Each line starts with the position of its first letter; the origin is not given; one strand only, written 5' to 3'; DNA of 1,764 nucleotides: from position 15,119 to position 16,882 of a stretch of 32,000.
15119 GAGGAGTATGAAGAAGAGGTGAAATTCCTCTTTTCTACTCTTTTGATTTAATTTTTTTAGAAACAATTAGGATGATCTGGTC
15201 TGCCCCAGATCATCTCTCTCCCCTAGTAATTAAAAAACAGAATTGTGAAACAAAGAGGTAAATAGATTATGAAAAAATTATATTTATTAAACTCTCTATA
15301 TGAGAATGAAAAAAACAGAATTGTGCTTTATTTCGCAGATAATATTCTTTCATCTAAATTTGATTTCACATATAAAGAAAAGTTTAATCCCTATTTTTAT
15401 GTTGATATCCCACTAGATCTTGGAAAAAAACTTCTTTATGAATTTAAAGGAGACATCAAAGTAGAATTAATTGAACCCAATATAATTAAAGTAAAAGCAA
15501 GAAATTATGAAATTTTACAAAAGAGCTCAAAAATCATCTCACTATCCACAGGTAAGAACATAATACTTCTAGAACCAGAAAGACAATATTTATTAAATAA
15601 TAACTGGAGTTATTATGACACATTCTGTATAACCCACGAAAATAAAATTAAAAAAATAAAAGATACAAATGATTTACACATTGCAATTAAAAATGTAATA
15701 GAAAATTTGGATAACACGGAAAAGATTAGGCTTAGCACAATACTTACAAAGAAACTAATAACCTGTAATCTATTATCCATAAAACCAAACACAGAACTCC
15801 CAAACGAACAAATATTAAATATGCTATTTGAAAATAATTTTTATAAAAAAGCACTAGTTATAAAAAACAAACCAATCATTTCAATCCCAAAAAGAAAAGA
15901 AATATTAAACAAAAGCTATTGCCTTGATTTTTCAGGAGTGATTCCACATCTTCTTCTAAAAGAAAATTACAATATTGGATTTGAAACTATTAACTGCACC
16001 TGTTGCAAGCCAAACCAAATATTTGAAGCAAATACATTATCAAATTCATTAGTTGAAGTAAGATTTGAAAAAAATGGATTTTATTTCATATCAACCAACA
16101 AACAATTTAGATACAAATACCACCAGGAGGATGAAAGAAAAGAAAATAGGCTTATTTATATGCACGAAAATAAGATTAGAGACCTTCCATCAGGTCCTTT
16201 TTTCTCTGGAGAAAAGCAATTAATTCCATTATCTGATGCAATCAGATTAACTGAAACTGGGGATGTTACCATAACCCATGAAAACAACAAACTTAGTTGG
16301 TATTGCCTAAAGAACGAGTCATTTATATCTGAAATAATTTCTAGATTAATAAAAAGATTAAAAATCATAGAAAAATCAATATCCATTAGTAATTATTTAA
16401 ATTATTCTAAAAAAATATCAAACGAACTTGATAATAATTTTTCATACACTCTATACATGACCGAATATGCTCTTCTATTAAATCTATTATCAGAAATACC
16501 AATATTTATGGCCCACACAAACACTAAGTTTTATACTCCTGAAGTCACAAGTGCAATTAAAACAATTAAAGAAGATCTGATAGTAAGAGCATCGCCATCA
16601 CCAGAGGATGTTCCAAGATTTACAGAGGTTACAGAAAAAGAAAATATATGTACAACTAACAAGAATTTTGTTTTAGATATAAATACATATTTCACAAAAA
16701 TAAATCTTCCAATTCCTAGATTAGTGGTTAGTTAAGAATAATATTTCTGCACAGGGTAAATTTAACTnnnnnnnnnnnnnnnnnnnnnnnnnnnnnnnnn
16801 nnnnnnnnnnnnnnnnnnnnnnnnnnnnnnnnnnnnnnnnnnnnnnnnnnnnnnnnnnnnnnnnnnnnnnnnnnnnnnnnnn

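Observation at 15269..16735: Miniaturised, apparently inactivated family-B DNA polymerase derivative without an exonuclease domain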

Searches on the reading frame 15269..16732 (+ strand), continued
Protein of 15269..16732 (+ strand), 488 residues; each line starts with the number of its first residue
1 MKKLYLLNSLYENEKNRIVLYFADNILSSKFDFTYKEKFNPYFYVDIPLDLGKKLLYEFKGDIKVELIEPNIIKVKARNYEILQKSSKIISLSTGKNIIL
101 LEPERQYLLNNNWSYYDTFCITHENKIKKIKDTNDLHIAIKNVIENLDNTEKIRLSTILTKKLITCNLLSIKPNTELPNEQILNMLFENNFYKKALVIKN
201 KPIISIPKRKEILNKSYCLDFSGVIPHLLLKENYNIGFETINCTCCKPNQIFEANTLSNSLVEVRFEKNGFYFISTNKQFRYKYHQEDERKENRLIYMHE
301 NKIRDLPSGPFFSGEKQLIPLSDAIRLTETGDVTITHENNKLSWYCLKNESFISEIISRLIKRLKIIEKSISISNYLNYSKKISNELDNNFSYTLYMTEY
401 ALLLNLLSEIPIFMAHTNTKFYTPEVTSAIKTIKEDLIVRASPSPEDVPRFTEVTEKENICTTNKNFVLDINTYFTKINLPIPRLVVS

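Call 46: search_protein_families(library=padloc, proteins=[window:15269-16732:+, L021:10001-11431:+, L021:8264-9787:+, L021:6331-7407:+], max_evalue=0.01)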
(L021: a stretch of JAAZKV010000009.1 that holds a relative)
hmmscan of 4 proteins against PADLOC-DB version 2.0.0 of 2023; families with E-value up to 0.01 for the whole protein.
window:15269-16732:+ (488 aa): 0 families

L021:10001-11431:+ (477 aa): 0 families

L021:8264-9787:+ (507 aa): 16 families
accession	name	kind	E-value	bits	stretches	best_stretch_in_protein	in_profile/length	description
PDLC04105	HerA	-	7.4e-56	187.9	2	270-488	329-552/576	-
PDLC04102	HerA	-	1.1e-47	160.8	2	300-497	456-643/654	-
PDLC02185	HerA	-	4.5e-38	129.3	2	321-481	408-571/585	-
PDLC04100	HerA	-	2.4e-35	120.3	2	322-483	403-567/580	-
PDLC02188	HerA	-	9.6e-35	118.4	2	344-488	411-559/578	-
PDLC04103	HerA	-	1e-32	111.2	2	319-484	399-569/579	-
PDLC04106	HerA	-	1.6e-32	110.8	2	342-480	498-637/667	-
PDLC04098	HerA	-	9.5e-31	105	2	313-472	478-647/686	-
PDLC04097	HerA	-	1.3e-27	94.7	2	322-491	435-613/618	-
PDLC01055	HerA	-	5.5e-27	92.7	2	297-472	356-525/532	Type III coevolved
PDLC04140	mad8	-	1.2e-26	92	1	152-472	25-298/314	mads_8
PDLC04104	HerA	-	1.2e-24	84.8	1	321-482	182-347/379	-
PDLC04101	HerA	-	5.5e-11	39.8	1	108-205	115-215/400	-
PDLC04099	HerA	-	2.6e-09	34.7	1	107-200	115-211/214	-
PDLC04107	HerA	-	4.4e-09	33.8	1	113-206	121-217/306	-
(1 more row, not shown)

L021:6331-7407:+ (358 aa): 0 families

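Call 74: fold_search(model_id=the predicted structure, library=viral)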
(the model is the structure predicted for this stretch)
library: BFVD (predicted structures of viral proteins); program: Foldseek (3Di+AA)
matches with E <= 10: 435; with E <= 0.001: 24
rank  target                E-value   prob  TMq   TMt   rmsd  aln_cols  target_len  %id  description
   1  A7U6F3                3.5e-06  1.00  0.32  0.17  23.5       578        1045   10  DNA polymerase [Phaeocystis pouchetii virus]
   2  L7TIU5                1.3e-05  1.00  0.39  0.24  18.5       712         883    9  DNA-directed DNA polymerase [Halorubrum sodomense tailed virus 2]
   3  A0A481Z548            2.1e-05  1.00  0.45  0.24  13.8       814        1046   10  DNA-directed DNA polymerase [Pithovirus LCPAC104]
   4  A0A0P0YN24            2.7e-05  1.00  0.46  0.27  15.0       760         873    6  (no name in the UniProt tables at hand)
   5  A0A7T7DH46            2.9e-05  1.00  0.44  0.23  16.3       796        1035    8  (no name in the UniProt tables at hand)
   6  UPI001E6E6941         3.3e-05  1.00  0.40  0.25  15.6       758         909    9  (no name look-up for this kind of identifier)
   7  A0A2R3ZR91            4.3e-05  1.00  0.51  0.25  13.7       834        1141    8  (no name in the UniProt tables at hand)
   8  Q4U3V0                4.8e-05  1.00  0.44  0.24  15.9       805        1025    8  DNA polymerase [Trichoplusia ni ascovirus 2c]
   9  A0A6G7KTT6            1.1e-04  1.00  0.39  0.18  18.2       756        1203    6  DNA polymerase beta [African swine fever virus]
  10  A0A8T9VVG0            1.3e-04  1.00  0.43  0.23  18.3       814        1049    9  (no name in the UniProt tables at hand)
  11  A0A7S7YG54            1.5e-04  1.00  0.27  0.12  16.1       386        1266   10  DNA polymerase [Medusavirus stheno T3]
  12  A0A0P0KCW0            1.7e-04  0.99  0.26  0.19  24.9       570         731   10  DNA polymerase (Fragment) [Bald eagle poxvirus]
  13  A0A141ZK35            1.8e-04  1.00  0.28  0.11  17.8       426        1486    9  (no name in the UniProt tables at hand)
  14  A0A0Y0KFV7            2.1e-04  1.00  0.28  0.16  20.8       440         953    8  DNA polymerase [Glossina hytrovirus (isolate Glossina pallidipes/Ethiopia/Seibersdorf/-)]
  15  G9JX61                2.4e-04  1.00  0.30  0.35  16.5       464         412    9  DNA polymerase (Fragment) [Elephant endotheliotropic herpesvirus 4]
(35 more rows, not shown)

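Call 86: search_protein_families(library=ncbifam, proteins=[L006:8117-9121:-, L021:6331-7407:+, L021:8264-9787:+, L021:12109-14172:-, L021:10001-11431:+], max_evalue=0.01)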
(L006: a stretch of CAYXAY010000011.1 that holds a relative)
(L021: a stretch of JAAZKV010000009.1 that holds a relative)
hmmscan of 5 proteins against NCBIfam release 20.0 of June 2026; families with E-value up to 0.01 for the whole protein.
L006:8117-9121:- (334 aa): 4 families
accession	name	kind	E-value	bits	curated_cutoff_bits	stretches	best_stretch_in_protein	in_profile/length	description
TIGR04122.1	Xnuc_lig_assoc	equivalog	3.2e-41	141.2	325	1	30-314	25-314/326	ligase-associated DNA damage response exonuclease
TIGR03675.1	arCOG00543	equivalog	2.1e-27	95.7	580.2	1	70-254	301-488/631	beta-CASP ribonuclease aCPSF1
NF045584.1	cas14_MBL_CASP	equivalog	6.3e-21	74.3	800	1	76-190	132-243/612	type VII CRISPR-associated protein Cas14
NF009050.0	PRK12384.1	equivalog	0.0059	16.2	307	0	223-297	175-245/259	sorbitol-6-phosphate dehydrogenase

L021:6331-7407:+ (358 aa): 1 family
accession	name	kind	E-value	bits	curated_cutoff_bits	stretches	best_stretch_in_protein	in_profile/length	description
NF006306.0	PRK08506.1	equivalog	0.0033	16.1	596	1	246-330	24-108/472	replicative DNA helicase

L021:8264-9787:+ (507 aa): 12 families
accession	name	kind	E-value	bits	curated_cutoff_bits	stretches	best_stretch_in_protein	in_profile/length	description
NF040937.1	HerA_Thermprot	equivalog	2.4e-48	164.8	800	2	293-474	277-464/487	DNA double-strand break repair helicase HerA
NF040819.1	helicase_HerA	equivalog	5.6e-45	153.9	970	2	357-471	403-514/561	DNA double-strand break repair helicase HerA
NF042944.1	HerA_antiphage_2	equivalog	6.5e-37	127.5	850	2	351-488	422-559/576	anti-phage-associated helicase HerA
NF042943.1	HerA_antiphage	equivalog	2.4e-36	125.5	800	2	321-480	396-558/566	anti-phage-associated helicase HerA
NF053655.1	CedD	equivalog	4.8e-22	78.3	600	1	126-472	192-526/527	DNA-translocating ATPase CedD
NF041017.1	DNA_import_CedB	equivalog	1.7e-09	36.9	700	1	128-409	249-520/590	DNA import protein CedB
NF045975.1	VirB4_plasma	equivalog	4.1e-08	31.4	590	1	319-458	714-871/894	Mbov_0397 family ICE element conjugal transfer ATPase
NF033849.1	ser_rich_anae_1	subfamily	5.9e-08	30.5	650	1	309-433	964-1099/1163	serine-rich protein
TIGR02746.1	TraC-F-type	equivalog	6.7e-05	21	567.05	1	338-452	625-737/800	type IV secretion system protein TraC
NF041214.1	plasmid_TraB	equivalog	8.6e-05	21.2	800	0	318-414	308-399/639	plasmid transfer protein TraB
TIGR03928.1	T7_EssCb_Firm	equivalog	0.0018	15.9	778.4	0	326-433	883-988/1296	type VII secretion protein EssC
NF045971.1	conju_CD1110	equivalog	0.0037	15.6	325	0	129-207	390-464/752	VirB4-like conjugal transfer ATPase, CD1110 family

L021:12109-14172:- (687 aa): 74 families (the best 25 are shown)
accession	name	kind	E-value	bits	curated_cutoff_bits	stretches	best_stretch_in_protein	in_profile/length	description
NF003034.1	PRK03918.1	equivalog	2e-61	208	700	3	2-295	3-286/878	DNA double-strand break repair ATPase Rad50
NF002572.0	PRK02224.1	equivalog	1.3e-55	189.2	1087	3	2-274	3-270/888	DNA double-strand break repair ATPase Rad50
NF041035.1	Rad50_Halo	equivalog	1.6e-54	185.7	1000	3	3-343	4-340/883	DNA double-strand break repair ATPase Rad50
NF041034.1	Rad50_Sulf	equivalog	4.7e-52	177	1000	3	2-296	3-285/872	DNA double-strand break repair ATPase Rad50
NF053563.1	Rkd4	equivalog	1.2e-41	142.7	860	2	2-204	3-202/747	arcadin-4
NF002244.0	PRK01156.1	equivalog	5.7e-36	124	847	2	2-315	3-314/895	DNA double-strand break repair ATPase Rad50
TIGR00618.1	sbcc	subfamily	3.4e-32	111.4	478.5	2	4-558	5-563/1043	exonuclease subunit SbcC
NF045487.1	ASRP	equivalog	6.1e-20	71.3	300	1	15-645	7-586/593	archaea-specific SMC-related protein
TIGR00606.1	rad50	subfamily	4.2e-15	54.6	453.75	1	513-664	1112-1278/1311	DNA repair protein Rad50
NF045780.1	TrlF_fam_ATP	equivalog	5.6e-15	55.1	350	1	12-654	299-883/944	TrlF family AAA-like ATPase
NF041752.4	sbcc_Bac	equivalog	1.2e-12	46.6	1420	1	18-187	20-195/1130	exonuclease subunit SbcC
NF040873.1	AztA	equivalog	3.3e-10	39.9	220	1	588-666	118-189/191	zinc ABC transporter ATP-binding protein AztA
NF000355.4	ribo_prot_ABC_F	equivalog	7.6e-10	38.2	380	1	561-658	86-176/499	ribosomal protection-like ABC-F family protein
TIGR02211.1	LolD_lipo_ex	equivalog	2.8e-09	36.8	307.75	1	588-667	140-213/221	lipoprotein-releasing ABC transporter ATP-binding protein LolD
TIGR02857.1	CydD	equivalog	7.5e-09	35.1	435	1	590-663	459-524/529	thiol reductant ABC exporter subunit CydD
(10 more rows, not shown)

L021:10001-11431:+ (477 aa): 0 families

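Call 93: search_protein_families(library=phrogs, proteins=[window:15269-16732:+, L021:10001-11431:+, P0027, P0031], max_evalue=0.1)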
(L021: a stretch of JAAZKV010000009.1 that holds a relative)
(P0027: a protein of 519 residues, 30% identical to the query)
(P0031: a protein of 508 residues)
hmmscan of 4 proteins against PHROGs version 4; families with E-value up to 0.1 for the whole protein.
window:15269-16732:+ (488 aa): 0 families

L021:10001-11431:+ (477 aa): 2 families
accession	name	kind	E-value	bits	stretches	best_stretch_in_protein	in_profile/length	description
phrog_17993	-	unknown function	0.043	14.6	1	156-231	48-120/163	-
phrog_25404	-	unknown function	0.055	15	0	232-249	6-23/53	-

P0027 (519 aa): 1 family
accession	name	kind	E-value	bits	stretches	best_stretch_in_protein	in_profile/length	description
phrog_262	-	DNA, RNA and nucleotide metabolism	0.00044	19.4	1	230-311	393-478/856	DNA polymerase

P0031 (508 aa): 0 families

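Call 96: find_encoding_contigs(protein=P0028, flank=8000, max_places=3)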
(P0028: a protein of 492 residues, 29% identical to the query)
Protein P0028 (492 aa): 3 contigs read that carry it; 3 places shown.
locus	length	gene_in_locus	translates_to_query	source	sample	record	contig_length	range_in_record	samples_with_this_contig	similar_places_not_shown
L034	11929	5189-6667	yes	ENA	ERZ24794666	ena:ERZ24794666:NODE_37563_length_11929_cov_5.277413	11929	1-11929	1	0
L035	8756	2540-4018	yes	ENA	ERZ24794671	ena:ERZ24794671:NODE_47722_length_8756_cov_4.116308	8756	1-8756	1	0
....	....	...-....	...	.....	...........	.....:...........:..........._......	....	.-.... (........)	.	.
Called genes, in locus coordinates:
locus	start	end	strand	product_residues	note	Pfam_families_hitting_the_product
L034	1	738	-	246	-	?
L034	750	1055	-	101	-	PF01022:HTH_5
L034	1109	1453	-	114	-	-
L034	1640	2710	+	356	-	PF09376:NurA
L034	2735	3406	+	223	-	PF00702:Hydrolase, PF13419:HAD_2, PF13242:Hydrolase_like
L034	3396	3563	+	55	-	-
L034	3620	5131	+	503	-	PF01935:DUF87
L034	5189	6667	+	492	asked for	-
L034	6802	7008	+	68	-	PF01192:RNA_pol_Rpb6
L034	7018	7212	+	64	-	PF00833:Ribosomal_S17e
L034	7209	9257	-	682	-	PF02463:SMC_N, PF13175:AAA_15, PF13476:AAA_23 (weak), PF13555:AAA_29 (weak), PF13166:AAA_13 (weak), PF13558:SbcC_Walker_B (faint)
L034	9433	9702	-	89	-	PF00736:EF1_GNE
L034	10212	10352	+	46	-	-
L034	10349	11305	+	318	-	PF14528:LAGLIDADG_3 (faint)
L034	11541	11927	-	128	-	?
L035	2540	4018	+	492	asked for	-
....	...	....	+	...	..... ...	-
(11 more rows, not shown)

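Call 97: find_encoding_contigs(protein=P0027, flank=8000, max_places=3)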
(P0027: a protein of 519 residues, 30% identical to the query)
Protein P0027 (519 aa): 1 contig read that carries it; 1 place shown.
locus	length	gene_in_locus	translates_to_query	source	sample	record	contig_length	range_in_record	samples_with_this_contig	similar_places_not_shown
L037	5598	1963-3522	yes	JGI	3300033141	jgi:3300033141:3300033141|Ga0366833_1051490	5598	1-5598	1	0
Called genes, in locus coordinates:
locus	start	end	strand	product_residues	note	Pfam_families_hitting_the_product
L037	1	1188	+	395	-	?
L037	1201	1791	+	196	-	PF10707:YrbL-PhoP_reg (weak)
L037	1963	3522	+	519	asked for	-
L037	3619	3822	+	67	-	PF01192:RNA_pol_Rpb6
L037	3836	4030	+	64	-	PF00833:Ribosomal_S17e (weak)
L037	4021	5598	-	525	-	?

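Call 98: find_encoding_contigs(protein=P0020, flank=10000, max_places=2)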
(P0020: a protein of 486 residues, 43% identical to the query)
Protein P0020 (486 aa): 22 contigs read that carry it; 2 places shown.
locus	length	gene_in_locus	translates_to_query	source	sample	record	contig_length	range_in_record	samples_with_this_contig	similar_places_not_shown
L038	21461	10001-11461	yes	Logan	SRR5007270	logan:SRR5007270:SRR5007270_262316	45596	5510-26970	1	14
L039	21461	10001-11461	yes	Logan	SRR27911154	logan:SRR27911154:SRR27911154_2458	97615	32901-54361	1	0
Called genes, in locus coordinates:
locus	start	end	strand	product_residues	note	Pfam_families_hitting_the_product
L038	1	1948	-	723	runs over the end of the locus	PF09826:Beta_propel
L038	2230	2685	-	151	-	-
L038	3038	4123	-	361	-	PF09376:NurA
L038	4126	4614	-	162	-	PF05016:ParE_toxin, PF05973:Gp49 (faint)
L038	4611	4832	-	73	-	PF26688:RHH_12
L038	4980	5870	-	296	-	PF05569:Peptidase_M56 (faint), PF01435:Peptidase_M48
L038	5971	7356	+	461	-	PF00437:T2SSE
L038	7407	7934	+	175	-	-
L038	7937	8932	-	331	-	PF07521:RMMBL (weak)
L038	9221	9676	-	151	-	-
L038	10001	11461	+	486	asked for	-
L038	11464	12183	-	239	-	-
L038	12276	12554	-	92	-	PF01918:Alba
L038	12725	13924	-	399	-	PF00266:Aminotran_5, PF00155:Aminotran_1_2 (weak), PF01041:DegT_DnrJ_EryC1 (weak), PF01053:Cys_Met_Meta_PP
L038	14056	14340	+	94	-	PF00935:Ribosomal_L44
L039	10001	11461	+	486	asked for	-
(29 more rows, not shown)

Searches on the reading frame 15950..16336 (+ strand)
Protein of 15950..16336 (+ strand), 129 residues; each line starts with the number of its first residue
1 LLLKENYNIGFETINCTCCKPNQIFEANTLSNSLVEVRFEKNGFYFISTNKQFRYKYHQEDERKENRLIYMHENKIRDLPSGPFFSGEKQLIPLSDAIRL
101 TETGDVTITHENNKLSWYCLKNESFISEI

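Call 56: predict_structure(alignment_id=A3)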
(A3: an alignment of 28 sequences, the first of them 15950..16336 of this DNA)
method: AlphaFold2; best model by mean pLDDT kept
length: 129 residues; sequences in the alignment: 28
mean_pLDDT: 85.9   pTM: 0.76
mean pLDDT of the five models: 85.9, 85.7, 85.6, 85.5, 84.4
residues with pLDDT >= 90: 71; 70-90: 41; 50-70: 8; < 50: 9
segments of 3 or more residues with pLDDT < 50: 1-6, 127-129
pLDDT, mean of each block of 10 residues (from residue 1): 48 84 93 97 94 89 83 89 95 97 96 91 57
secondary structure, 60 per line:
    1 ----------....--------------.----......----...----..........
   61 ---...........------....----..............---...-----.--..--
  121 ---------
elements in order: E34-39 E44-46 H51-60 H64-74 E81-84 E89-93 H94-102 E106-108

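Call 58: fold_search(model_id=the predicted structure, library=pdb)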
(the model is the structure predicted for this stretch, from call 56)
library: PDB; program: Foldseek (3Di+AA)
matches with E <= 10: 100; with E <= 0.001: 0
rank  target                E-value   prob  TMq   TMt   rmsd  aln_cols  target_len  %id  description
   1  8ok2_C                4.2e-01  0.44  0.28  0.21   5.0        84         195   13  Bipartite interaction of TOPBP1 with the GINS complex (released 2024-03-13)
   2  2e9x_D                5.0e-01  0.47  0.26  0.18   5.5        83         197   17  The crystal structure of human GINS core complex (released 2007-04-10)
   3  6xtv_B                5.7e-01  0.08  0.21  0.11  13.8       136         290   11  FULL-LENGTH LTTR LYSG FROM CORYNEBACTERIUM GLUTAMICUM WITH BOUND EFFECTOR ARG (released 2020-10-07)
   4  7qhs_C                6.0e-01  0.41  0.26  0.20   6.9        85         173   15  S. cerevisiae CMGE nucleating origin DNA melting (released 2022-06-15)
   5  5ghr_B                6.8e-01  0.90  0.32  0.69   3.9        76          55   10  DNA replication protein (released 2016-10-12)
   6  9yf5_PA               8.7e-01  0.14  0.23  0.06  13.7        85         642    9  N4 Empty Particle C6 Tail (released 2025-12-24)
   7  9e2z_D                9.8e-01  0.47  0.29  0.20   4.7        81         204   17  Cryo-EM structure of human CMG helicase stalled at G4-containing DNA template (released 2025-03-26)
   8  2q9q_B                1.0e+00  0.44  0.30  0.21   4.8        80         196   14  The crystal structure of full length human GINS complex (released 2007-08-07)
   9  8ouw_B                1.1e+00  0.47  0.31  0.23   6.1        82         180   18  Cryo-EM structure of CMG helicase bound to TIM-1/TIPN-1 and homodimeric DNSN-1 on fork DNA (Caenorhabditis elegans) (released 2023-08-16)
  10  3anw_B                1.5e+00  0.47  0.30  0.24   7.9        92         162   17  A protein complex essential initiation of DNA replication (released 2011-07-27)
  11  9moj_D                1.6e+00  0.69  0.33  0.25   3.2        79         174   14  Saccharolobus solfataricus GINS tetramer (released 2025-04-23)
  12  5ghr_D                1.8e+00  0.63  0.32  0.66   3.9        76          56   10  DNA replication protein (released 2016-10-12)
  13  6xtx_D                1.8e+00  0.16  0.33  0.22  10.6       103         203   17  CryoEM structure of human CMG bound to ATPgammaS and DNA (released 2020-05-27)
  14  5ghs_D                1.9e+00  0.35  0.34  0.57   8.0        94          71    8  DNA replication protein (released 2016-10-12)
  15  9moj_C                2.0e+00  0.63  0.33  0.25   3.1        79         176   14  Saccharolobus solfataricus GINS tetramer (released 2025-04-23)
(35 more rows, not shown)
